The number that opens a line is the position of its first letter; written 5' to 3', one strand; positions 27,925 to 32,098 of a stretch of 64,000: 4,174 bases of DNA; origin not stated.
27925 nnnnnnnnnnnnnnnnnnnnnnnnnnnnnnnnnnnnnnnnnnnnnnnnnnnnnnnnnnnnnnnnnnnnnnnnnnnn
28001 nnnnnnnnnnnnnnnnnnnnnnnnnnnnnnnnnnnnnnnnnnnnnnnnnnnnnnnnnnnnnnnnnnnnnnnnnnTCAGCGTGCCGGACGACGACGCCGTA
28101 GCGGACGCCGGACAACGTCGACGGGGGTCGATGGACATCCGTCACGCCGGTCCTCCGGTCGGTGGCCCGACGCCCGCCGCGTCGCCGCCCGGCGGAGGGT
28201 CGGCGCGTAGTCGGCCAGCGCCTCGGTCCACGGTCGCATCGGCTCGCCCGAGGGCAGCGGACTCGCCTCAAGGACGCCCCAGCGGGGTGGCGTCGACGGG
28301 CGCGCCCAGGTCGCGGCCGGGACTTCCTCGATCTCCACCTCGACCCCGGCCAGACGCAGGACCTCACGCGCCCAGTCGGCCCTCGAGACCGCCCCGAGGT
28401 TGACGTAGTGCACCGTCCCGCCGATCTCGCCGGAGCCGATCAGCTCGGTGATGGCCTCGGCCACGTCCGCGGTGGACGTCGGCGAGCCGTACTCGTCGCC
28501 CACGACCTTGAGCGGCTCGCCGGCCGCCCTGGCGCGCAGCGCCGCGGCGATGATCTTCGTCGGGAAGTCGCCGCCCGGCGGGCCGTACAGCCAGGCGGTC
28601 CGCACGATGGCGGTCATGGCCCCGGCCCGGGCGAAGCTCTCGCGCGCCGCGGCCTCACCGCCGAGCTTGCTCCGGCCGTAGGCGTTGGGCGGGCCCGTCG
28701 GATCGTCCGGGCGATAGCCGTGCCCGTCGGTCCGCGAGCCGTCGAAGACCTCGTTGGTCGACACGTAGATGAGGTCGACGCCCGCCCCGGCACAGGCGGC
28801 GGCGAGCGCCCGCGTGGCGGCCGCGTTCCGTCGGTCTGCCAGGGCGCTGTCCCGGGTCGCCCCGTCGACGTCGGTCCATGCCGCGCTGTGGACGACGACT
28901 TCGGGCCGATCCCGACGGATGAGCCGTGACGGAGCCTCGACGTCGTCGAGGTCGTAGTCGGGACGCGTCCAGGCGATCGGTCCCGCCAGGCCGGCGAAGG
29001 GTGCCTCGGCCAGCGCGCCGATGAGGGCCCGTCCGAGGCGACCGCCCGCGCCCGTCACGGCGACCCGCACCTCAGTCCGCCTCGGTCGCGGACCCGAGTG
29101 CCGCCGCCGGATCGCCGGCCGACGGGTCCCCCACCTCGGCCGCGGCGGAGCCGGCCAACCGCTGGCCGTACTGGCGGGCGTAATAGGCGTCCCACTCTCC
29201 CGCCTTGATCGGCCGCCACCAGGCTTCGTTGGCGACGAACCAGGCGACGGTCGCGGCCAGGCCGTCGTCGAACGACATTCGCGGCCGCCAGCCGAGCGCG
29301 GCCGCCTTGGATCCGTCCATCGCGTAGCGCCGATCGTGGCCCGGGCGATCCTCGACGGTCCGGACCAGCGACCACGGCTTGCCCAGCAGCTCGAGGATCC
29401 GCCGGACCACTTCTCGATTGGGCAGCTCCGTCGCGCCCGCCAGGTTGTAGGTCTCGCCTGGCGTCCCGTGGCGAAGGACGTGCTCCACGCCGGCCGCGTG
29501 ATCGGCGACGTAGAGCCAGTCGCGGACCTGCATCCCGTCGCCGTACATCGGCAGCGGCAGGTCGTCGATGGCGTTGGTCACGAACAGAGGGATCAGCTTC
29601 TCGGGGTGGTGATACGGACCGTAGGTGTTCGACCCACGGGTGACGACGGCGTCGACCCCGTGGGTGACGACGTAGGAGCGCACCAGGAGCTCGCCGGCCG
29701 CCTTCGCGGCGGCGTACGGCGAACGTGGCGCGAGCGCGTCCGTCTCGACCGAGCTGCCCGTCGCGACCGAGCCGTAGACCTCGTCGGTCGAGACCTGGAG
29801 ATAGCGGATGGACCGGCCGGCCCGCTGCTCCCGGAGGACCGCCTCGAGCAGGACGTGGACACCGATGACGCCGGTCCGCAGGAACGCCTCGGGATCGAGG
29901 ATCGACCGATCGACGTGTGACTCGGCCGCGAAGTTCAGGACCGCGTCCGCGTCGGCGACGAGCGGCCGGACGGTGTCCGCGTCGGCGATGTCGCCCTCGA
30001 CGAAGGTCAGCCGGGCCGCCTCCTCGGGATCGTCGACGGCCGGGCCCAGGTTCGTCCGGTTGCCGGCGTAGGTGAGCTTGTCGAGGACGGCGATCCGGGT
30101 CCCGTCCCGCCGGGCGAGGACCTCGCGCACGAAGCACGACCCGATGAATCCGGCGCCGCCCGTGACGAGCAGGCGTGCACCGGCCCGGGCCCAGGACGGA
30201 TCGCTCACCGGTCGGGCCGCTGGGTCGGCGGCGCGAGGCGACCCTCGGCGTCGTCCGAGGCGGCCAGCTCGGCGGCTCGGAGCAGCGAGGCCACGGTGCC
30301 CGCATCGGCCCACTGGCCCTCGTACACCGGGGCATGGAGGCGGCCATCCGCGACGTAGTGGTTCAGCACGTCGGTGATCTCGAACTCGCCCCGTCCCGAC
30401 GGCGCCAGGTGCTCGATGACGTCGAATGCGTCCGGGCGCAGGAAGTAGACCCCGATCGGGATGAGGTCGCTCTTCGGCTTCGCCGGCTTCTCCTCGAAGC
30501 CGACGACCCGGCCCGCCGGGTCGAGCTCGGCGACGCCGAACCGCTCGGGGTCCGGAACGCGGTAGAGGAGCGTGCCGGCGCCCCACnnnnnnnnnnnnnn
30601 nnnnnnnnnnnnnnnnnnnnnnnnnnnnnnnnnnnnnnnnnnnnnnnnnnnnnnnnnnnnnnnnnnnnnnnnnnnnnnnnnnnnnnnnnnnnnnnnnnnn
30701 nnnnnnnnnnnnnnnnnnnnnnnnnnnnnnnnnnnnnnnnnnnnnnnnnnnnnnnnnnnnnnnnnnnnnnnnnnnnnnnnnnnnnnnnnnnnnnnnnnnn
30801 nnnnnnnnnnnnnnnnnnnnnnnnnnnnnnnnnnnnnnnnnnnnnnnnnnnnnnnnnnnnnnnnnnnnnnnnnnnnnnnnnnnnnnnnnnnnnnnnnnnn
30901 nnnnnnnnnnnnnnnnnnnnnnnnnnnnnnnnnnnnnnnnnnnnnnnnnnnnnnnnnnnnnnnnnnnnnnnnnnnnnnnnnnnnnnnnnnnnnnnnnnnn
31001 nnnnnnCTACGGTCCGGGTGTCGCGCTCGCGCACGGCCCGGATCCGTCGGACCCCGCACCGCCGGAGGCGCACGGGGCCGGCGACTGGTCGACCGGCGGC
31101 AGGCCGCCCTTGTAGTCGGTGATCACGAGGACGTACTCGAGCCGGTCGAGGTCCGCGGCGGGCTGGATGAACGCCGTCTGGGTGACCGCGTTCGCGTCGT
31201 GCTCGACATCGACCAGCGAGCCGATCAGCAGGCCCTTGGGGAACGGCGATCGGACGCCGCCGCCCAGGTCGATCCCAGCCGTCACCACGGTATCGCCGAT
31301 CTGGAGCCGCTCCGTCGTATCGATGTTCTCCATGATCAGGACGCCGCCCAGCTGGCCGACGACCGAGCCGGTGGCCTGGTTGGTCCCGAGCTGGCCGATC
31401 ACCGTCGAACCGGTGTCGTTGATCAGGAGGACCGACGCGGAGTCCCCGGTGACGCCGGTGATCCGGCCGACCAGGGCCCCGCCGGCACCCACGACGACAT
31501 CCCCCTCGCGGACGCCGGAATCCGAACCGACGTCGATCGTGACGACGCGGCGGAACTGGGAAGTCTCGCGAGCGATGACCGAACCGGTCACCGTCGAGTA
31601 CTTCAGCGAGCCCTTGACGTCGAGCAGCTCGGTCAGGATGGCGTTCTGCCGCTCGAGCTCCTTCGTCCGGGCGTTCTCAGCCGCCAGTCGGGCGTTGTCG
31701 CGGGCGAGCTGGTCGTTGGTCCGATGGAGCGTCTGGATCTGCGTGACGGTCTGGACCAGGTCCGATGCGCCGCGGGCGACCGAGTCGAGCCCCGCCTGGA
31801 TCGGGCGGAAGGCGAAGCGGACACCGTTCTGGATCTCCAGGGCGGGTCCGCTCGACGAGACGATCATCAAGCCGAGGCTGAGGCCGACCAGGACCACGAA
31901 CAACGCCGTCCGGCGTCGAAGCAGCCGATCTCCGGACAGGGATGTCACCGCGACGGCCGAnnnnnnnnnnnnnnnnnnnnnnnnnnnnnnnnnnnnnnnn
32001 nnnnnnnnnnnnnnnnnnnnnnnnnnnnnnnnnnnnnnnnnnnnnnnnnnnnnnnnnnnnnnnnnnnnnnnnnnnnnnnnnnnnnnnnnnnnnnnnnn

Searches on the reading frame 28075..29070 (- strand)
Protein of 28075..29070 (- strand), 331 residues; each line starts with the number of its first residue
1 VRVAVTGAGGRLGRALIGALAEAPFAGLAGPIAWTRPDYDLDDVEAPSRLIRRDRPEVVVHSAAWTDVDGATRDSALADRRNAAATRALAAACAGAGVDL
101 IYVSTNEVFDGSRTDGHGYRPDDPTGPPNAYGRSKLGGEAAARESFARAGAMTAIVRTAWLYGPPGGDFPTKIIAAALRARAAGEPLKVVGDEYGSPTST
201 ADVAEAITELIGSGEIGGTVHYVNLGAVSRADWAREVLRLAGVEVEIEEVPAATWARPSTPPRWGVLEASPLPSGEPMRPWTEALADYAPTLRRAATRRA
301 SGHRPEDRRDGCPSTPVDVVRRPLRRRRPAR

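Call 20: search_protein_families(library=pfam, proteins=[window:28075-29070:-], max_evalue=0.001)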
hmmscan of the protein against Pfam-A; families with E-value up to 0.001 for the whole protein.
window:28075-29070:- (331 aa): 6 families
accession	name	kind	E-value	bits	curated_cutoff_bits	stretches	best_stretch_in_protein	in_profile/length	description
PF04321.23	RmlD_sub_bind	-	4e-62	210.3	27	1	1-290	1-283/287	RmlD substrate binding domain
PF01370.27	Epimerase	-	3.8e-22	79.3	20.9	1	3-213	1-227/240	NAD dependent epimerase/dehydratase family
PF16363.11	GDP_Man_Dehyd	-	6.6e-10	39.4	27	1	39-194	59-218/332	GDP-mannose 4,6 dehydratase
PF07993.18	NAD_binding_4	-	4.7e-08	32.9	20.1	1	57-163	90-209/258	Male sterility protein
PF01073.25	3Beta_HSD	-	2.1e-07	30.7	22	1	56-174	67-193/280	3-beta hydroxysteroid dehydrogenase/isomerase family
PF02719.21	Polysacc_synt_2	-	0.00033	20.4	20.2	0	41-107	63-130/293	Polysaccharide biosynthesis protein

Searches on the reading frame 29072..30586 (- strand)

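Call 20: search_protein_families(library=pfam, proteins=[window:29072-30586:-], max_evalue=0.001)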
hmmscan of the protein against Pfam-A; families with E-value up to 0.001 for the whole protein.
window:29072-30586:- (504 aa): 7 families
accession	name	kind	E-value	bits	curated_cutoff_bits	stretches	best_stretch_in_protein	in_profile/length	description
PF16363.11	GDP_Man_Dehyd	-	8.2e-70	236.3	27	1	140-444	1-330/332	GDP-mannose 4,6 dehydratase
PF01370.27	Epimerase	-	8.7e-58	196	20.9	1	140-383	2-240/240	NAD dependent epimerase/dehydratase family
PF04321.23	RmlD_sub_bind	-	4.5e-13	49.4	27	1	138-411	2-241/287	RmlD substrate binding domain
PF01073.25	3Beta_HSD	-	4.1e-11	42.9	22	1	140-362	1-220/280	3-beta hydroxysteroid dehydrogenase/isomerase family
PF07993.18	NAD_binding_4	-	3e-08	33.6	20.1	1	141-323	1-209/258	Male sterility protein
PF02719.21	Polysacc_synt_2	-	7.6e-08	32.3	20.2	1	139-269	1-130/293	Polysaccharide biosynthesis protein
PF13460.12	NAD_binding_10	-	7e-06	26.5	27.2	1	143-303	1-132/184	NAD(P)H-binding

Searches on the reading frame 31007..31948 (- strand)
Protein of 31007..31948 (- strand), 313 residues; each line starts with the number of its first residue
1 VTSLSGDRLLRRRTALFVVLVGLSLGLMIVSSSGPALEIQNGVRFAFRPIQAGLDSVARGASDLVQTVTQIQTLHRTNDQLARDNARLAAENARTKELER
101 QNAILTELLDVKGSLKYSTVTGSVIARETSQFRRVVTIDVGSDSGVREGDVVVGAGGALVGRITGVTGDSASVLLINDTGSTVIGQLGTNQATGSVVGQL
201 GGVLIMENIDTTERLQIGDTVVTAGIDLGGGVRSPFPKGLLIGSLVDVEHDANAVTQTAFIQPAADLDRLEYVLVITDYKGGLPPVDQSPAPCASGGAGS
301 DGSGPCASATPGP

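Call 20: search_protein_families(library=pfam, proteins=[window:31007-31948:-], max_evalue=0.001)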
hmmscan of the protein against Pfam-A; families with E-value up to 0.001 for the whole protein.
window:31007-31948:- (313 aa): 1 family
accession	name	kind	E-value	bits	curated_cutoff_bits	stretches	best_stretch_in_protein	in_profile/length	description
PF04085.20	MreC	-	4.5e-34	117.8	28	1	124-277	1-147/147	Rod shape-determining protein MreC, barrel core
